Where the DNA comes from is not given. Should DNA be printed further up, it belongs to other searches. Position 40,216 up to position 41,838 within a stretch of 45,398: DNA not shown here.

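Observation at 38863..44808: Tandem giant surface proteins: shared anchor, linker and Cys/Asp-repeat stalk with different heads (beta-helix versus LVIVD propeller)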

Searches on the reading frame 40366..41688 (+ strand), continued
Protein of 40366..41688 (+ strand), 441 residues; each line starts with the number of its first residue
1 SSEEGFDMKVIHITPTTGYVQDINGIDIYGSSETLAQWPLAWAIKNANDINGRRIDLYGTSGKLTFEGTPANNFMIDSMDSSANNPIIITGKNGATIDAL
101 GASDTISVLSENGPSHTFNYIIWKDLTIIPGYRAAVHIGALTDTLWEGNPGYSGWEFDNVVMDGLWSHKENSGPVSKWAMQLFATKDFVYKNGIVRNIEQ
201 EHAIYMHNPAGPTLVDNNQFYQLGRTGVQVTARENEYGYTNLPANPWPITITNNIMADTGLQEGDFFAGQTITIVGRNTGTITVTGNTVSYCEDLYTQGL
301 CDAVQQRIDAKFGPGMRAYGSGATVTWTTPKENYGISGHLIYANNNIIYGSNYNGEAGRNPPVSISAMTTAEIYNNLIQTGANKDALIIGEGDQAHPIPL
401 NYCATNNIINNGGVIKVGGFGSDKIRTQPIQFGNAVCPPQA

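Call 56: fold_search(model_id=the predicted structure, library=pdb)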
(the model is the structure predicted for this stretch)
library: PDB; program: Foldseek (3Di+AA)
matches with E <= 10: 82; with E <= 0.001: 0
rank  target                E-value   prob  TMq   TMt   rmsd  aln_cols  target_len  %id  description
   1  6nw9_C                9.0e-02  0.90  0.31  0.23   8.1       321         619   11  CRYSTAL STRUCTURE OF A TAILSPIKE PROTEIN 3 (TSP3, ORF212) FROM ESCHERICHIA COLI O157:H7 BACTERIOPHAGE CBA120 (released 2019-06-05)
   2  6nw9_B                9.9e-02  0.69  0.24  0.18  12.2       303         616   12  CRYSTAL STRUCTURE OF A TAILSPIKE PROTEIN 3 (TSP3, ORF212) FROM ESCHERICHIA COLI O157:H7 BACTERIOPHAGE CBA120 (released 2019-06-05)
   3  5c1c                  1.3e-01  0.51  0.24  0.33  11.4       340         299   11  Crystal Structure of the Pectin Methylesterase from Aspergillus niger in Deglycosylated Form (released 2015-07-01)
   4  7xks                  1.5e-01  0.30  0.19  0.26  13.4       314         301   10  Crystal structure of an alkaline pectate lyase from Bacillus clausii (released 2023-03-29)
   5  4nk6                  1.8e-01  0.07  0.11  0.12  16.4       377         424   11  Crystal Structure of the periplasmic alginate epimerase AlgG (released 2014-01-15)
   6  5g5n_C                1.9e-01  0.60  0.27  0.33  10.6       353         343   13  Structure of the snake adenovirus 1 hexon-interlacing LH3 protein, methylmercury chloride derivative (released 2017-06-07)
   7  5w6f_A                2.7e-01  0.30  0.21  0.16  14.6       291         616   11  Crystal structure of Bacteriophage CBA120 tailspike protein 3 (TSP3, orf212) (released 2018-10-24)
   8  5g5n_B                2.8e-01  0.69  0.28  0.35  10.3       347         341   13  Structure of the snake adenovirus 1 hexon-interlacing LH3 protein, methylmercury chloride derivative (released 2017-06-07)
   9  2iq7_F                3.3e-01  0.44  0.24  0.30   9.7       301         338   12  Crystal structure of the polygalacturonase from Colletotrichum lupini and its implications for the interaction with po (released 2007-10-23)
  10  5c1e                  3.6e-01  0.41  0.25  0.34  10.1       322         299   11  Crystal Structure of the Pectin Methylesterase from Aspergillus niger in Penultimately Deglycosylated Form (N-acetylgluc (released 2015-07-01)
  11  5g5n_A                4.1e-01  0.57  0.28  0.35  10.3       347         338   14  Structure of the snake adenovirus 1 hexon-interlacing LH3 protein, methylmercury chloride derivative (released 2017-06-07)
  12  8tne_A                6.1e-01  0.25  0.26  0.33  15.4       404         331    9  Crystal structure of bacterial pectin methylesterase Pme8A from rumen Butyrivibrio (released 2023-08-16)
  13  4mxn_B                6.4e-01  0.35  0.21  0.36  12.4       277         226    8  Crystal structure of a putative glycosyl hydrolase (PARMER_00599) from Parabacteroides merdae ATCC 43184 at 1.95 A res (released 2013-10-23)
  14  8tne_B                6.4e-01  0.25  0.26  0.33  15.5       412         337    9  Crystal structure of bacterial pectin methylesterase Pme8A from rumen Butyrivibrio (released 2023-08-16)
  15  2bx6                  6.7e-01  0.57  0.16  0.22   6.2       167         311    8  Crystal Structure of the human Retinitis Pigmentosa protein 2 (RP2) (released 2006-01-18)
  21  6kfn                  1.1e+00  0.21  0.24  0.33  13.3       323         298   13  Crystal structure of alginate lyase from Paenibacillus sp. str. FPU-7 (released 2019-10-30)
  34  7dmk_B                2.2e+00  0.41  0.31  0.20   6.6       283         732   14  PL6 alginate lyase BcAlyPL6 (released 2021-10-06)
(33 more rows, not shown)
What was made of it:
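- On Right-handed parallel beta-helix (pectin-lyase fold; Pfam PF13229): All top-listed Foldseek hits are beta-solenoid proteins, nearly all right-handed beta-helices, but at E>=0.09 (call 56).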

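Call 67: search_solved_structures(query=A4, max_evalue=10, show_alignments=3)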
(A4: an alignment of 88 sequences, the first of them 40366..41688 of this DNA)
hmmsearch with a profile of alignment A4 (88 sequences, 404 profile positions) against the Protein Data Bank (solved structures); distinct sequences matched with E-value up to 10: 13.
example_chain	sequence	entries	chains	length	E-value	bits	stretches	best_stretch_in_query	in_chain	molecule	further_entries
7dmk_A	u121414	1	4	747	3.1e-11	46.1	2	32-149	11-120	BcAlyPL6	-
5gkd_A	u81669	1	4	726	1.5e-10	43.8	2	32-122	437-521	AlyGC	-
5gkq_A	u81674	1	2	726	1.5e-10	43.8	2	32-122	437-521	AlyGC mutant - R241A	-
6kfn_A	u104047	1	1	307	2.2e-06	30.1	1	38-142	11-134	alginate lyase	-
7jwf_A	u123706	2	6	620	6.8e-06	28.5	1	226-372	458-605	Glycoside hydrolase family 110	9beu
7jw4_A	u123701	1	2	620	8.1e-06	28.2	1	226-372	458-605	Glycoside hydrolase family 110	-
1ru4_A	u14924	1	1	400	0.00036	22.8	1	18-144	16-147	Pectate lyase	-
1dbg_A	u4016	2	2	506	0.0026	20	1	32-94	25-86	CHONDROITINASE B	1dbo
6qps_A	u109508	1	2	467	0.0059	18.8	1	47-159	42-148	Polysaccharide Lyase Family 6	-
1ofl_A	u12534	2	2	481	0.01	18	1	34-94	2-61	CHONDROITINASE B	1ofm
7o79_A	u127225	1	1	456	0.024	16.8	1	36-117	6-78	Poly(Beta-D-mannuronate) lyase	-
7o78_A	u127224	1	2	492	0.031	16.4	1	44-94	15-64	Polysaccharide lyase from Pseudopedobacter saltans, Pedsa3807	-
6z1p_As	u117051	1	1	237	2.1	10.4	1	280-379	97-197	50S ribosomal protein L17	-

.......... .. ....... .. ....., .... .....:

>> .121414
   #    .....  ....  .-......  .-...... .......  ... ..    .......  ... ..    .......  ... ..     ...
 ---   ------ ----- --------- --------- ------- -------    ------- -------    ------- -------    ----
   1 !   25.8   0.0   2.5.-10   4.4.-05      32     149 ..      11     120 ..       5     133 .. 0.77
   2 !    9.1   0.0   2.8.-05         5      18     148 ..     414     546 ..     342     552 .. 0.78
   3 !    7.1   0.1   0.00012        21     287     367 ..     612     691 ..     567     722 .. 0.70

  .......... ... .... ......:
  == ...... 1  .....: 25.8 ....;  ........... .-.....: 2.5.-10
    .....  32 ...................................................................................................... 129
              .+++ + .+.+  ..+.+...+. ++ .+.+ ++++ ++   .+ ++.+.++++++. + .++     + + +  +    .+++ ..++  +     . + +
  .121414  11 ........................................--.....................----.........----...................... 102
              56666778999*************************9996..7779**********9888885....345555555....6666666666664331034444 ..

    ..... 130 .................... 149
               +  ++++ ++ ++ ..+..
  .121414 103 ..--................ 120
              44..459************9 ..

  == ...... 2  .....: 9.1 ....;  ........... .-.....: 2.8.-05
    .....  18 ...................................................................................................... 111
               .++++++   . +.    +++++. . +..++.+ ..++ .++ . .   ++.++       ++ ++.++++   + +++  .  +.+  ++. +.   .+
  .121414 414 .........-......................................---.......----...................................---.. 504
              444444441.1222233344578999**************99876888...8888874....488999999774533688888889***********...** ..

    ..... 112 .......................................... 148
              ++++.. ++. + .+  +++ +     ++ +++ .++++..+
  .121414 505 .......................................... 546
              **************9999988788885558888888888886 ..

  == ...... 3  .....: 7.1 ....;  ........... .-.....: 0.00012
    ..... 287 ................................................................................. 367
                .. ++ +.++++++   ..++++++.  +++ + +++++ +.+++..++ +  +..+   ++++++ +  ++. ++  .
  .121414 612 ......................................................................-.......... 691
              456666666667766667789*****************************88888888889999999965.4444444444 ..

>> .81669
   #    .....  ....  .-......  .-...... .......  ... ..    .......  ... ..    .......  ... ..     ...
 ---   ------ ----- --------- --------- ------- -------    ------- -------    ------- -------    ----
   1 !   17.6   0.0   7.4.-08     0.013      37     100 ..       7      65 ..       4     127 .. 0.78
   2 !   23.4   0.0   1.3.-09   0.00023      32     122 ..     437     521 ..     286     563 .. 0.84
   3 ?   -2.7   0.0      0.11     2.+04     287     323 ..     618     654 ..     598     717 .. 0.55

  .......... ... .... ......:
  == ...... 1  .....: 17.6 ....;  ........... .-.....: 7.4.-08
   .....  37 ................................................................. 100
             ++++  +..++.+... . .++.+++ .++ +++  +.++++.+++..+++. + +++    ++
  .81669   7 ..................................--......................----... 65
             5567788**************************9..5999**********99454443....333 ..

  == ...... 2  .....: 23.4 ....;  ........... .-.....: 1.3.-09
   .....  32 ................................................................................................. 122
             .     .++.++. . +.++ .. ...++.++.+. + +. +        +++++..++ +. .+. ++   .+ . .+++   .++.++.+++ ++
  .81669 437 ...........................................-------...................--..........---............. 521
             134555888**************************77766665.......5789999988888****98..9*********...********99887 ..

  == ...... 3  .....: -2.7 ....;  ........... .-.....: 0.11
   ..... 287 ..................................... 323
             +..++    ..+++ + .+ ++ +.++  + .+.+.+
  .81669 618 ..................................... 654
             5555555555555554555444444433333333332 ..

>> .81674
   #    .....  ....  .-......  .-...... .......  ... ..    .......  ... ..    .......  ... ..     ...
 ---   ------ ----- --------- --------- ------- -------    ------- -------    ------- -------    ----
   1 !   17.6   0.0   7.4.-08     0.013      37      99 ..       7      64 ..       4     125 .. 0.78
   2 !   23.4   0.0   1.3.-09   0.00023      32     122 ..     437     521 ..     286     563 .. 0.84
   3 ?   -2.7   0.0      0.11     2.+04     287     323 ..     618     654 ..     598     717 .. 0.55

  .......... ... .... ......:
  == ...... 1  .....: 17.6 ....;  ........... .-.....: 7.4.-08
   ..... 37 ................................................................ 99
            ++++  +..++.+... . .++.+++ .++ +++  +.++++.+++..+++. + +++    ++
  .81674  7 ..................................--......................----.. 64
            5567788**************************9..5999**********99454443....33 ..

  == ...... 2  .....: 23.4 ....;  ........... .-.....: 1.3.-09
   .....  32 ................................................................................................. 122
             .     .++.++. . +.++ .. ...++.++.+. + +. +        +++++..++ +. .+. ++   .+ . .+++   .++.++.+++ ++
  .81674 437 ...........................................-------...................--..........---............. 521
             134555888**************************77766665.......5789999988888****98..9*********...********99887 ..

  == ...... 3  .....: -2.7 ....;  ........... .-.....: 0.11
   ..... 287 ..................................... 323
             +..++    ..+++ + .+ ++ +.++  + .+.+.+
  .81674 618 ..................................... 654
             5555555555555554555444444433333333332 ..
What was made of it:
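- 40366..41688 (+): G1 head (aa 502-942): right-handed parallel beta-helix domain of an unannotated family. The 88-sequence family profile hits PL6 alginate lyases 7dmk (3e-11) and 5gkd (1.5e-10), 6kfn, GH110, Pel9A and chondroitinase B (call 67).
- On Right-handed parallel beta-helix (pectin-lyase fold; Pfam PF13229): The A4 profile hits 7dmk 3e-11, 5gkd 1.5e-10, 6kfn 2e-6, 7jwf 7e-6, 1ru4 4e-4 and 1dbg 3e-3 (call 67).
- On PL6 polysaccharide lyase: The alignments stop before the catalytic turns (call 67).
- Closest known: PL6 polysaccharide lyases. Same: The matches run through the N-terminal cap motif and the first turns, and through the C-terminal turns for GH110 (call 67).
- The family profile hits PL6, PL31 and PL9 lyases, chondroitinase B and GH110, with E from 3e-11 to 3e-3 (call 67). 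HMM alignments to the lyases cover the N-terminal cap and first turns only, not the catalytic region (call 67). The closest structural relatives of the G1 head family are alginate, chondroitin and pectate lyases (call 67).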

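Call 88: find_related_loci(query=A5, collection=viral_contigs, flank=5000)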
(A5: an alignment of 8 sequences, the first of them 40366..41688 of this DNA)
Query A5 (441 aa) in viral_contigs; peptide patterns used: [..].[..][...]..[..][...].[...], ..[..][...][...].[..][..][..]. (x = any residue, [..] = any of these).
19 stretches matched a pattern, but none encodes a relative of the query by tblastn (E <= 1e-3).
